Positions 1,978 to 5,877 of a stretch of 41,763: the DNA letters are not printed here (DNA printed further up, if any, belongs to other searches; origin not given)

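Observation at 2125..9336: A 2,404-aa ORF (about 17 percent of the genome) with no recognisable enzymatic motif, placed where podoviruses keep ejection proteins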

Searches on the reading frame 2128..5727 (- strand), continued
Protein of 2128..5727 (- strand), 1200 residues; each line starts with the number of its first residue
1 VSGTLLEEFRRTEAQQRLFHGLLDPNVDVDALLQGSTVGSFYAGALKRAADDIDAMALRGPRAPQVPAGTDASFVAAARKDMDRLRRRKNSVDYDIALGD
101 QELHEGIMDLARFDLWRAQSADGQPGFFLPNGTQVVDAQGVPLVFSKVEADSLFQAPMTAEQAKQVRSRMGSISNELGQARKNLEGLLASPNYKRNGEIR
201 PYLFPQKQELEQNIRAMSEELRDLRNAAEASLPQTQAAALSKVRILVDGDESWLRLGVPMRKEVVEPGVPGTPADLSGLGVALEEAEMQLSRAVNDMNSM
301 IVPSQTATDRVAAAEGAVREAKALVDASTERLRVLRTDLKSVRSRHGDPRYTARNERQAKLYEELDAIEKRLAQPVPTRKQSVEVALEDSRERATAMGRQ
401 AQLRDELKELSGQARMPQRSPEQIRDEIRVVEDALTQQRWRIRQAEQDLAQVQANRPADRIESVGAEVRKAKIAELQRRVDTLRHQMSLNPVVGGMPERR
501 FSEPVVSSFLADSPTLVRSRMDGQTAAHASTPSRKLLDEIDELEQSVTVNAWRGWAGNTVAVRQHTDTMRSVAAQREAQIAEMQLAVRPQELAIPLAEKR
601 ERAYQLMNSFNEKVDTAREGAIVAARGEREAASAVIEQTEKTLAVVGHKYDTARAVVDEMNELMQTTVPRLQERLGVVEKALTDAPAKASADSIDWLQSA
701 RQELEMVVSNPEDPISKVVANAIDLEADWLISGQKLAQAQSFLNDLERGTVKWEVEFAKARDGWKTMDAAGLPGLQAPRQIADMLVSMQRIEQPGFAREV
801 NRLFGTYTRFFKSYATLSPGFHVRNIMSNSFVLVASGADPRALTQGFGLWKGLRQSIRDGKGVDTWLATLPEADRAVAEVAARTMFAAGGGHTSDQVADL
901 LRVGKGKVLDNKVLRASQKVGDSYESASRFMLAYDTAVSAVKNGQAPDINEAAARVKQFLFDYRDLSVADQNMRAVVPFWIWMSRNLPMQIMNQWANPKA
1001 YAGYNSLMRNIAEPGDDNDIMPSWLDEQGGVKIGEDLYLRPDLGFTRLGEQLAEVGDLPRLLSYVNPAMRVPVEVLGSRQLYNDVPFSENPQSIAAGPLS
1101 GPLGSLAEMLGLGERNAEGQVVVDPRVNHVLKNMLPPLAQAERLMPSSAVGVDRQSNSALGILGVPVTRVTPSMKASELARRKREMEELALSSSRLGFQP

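Call 83: fold_search(model_id=the predicted structure, library=viral)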
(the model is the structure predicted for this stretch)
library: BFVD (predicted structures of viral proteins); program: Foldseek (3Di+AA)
matches with E <= 10: 193; with E <= 0.001: 7
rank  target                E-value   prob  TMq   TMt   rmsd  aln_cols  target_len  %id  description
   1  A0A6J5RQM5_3          1.1e-27  1.00  0.19  0.22  41.6      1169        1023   22  Large polyvalent protein associated domain-containing protein [uncultured Caudovirales phage]
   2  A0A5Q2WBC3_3          1.7e-24  1.00  0.19  0.21  38.5      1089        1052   23  (no name in the UniProt tables at hand)
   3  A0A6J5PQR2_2          8.7e-19  1.00  0.19  0.25  30.5       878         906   22  Large polyvalent protein associated domain-containing protein [uncultured Caudovirales phage]
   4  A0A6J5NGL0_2          4.7e-15  1.00  0.19  0.26  32.7       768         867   22  Large polyvalent protein associated domain-containing protein [uncultured Caudovirales phage]
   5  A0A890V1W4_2          9.5e-07  1.00  0.14  0.18  36.0       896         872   15  Uncharacterized protein [Microbacterium phage Shocker]
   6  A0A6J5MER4            1.4e-05  1.00  0.12  0.47  13.5       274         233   21  Uncharacterized protein (Fragment) [uncultured Caudovirales phage]
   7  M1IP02                9.8e-04  1.00  0.12  0.25  17.9       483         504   15  (no name in the UniProt tables at hand)
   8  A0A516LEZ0            1.7e-03  1.00  0.14  0.12  25.9       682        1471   12  (no name in the UniProt tables at hand)
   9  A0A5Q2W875            2.1e-03  1.00  0.13  0.13  17.4       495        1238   12  (no name in the UniProt tables at hand)
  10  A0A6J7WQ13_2          5.6e-03  0.87  0.09  0.11  19.6       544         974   14  Large polyvalent protein associated domain-containing protein [uncultured Caudovirales phage]
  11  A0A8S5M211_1          9.8e-03  0.25  0.07  0.06  39.9       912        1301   11  Minor tail protein [Siphoviridae sp. ctxjx4]
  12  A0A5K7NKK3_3          2.1e-02  0.98  0.14  0.17  16.0       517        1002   12  (no name in the UniProt tables at hand)
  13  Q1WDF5                3.1e-02  0.10  0.06  0.06  50.2      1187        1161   15  (no name in the UniProt tables at hand)
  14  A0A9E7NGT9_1          3.8e-02  0.13  0.07  0.07  45.1      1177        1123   12  (no name in the UniProt tables at hand)
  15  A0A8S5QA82            4.0e-02  0.80  0.13  0.16  19.7       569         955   13  Large polyvalent protein associated domain 38 [Podoviridae sp. ctsfx1]
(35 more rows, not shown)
